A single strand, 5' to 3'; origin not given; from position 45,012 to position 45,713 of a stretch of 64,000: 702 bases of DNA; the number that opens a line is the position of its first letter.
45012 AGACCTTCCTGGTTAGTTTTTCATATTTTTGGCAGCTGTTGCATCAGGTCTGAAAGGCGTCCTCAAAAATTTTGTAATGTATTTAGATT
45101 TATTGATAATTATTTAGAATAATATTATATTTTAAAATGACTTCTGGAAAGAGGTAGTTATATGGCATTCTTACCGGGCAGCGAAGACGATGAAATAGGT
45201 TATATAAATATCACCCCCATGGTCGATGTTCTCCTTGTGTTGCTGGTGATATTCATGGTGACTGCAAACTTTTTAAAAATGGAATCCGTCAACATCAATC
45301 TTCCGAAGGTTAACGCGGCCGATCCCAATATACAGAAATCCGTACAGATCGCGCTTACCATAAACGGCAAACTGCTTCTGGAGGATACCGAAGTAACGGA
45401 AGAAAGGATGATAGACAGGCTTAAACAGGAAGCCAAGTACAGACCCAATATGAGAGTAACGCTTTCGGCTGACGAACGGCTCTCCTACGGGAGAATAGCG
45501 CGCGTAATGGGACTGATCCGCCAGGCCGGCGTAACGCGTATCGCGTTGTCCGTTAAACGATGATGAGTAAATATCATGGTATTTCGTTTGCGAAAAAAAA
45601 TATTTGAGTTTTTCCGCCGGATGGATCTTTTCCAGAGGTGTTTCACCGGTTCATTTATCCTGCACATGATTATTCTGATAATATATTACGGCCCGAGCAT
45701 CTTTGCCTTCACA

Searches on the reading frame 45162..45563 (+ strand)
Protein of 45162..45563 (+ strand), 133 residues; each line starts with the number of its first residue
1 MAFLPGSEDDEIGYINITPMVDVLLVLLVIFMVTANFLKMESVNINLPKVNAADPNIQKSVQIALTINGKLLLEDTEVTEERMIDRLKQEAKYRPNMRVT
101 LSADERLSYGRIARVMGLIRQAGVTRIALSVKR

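Call 70: find_encoding_contigs(protein=window:45162-45563:+, flank=3000, max_places=10)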
Protein window:45162-45563:+ (133 aa): 1 contig read that carries it; 1 place shown.
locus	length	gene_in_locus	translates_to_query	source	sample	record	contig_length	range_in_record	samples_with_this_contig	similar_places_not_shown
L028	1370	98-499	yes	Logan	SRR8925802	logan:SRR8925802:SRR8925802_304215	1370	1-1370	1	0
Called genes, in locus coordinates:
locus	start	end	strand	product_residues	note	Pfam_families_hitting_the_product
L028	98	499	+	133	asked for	PF02472:ExbD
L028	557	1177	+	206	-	PF03544:TonB_C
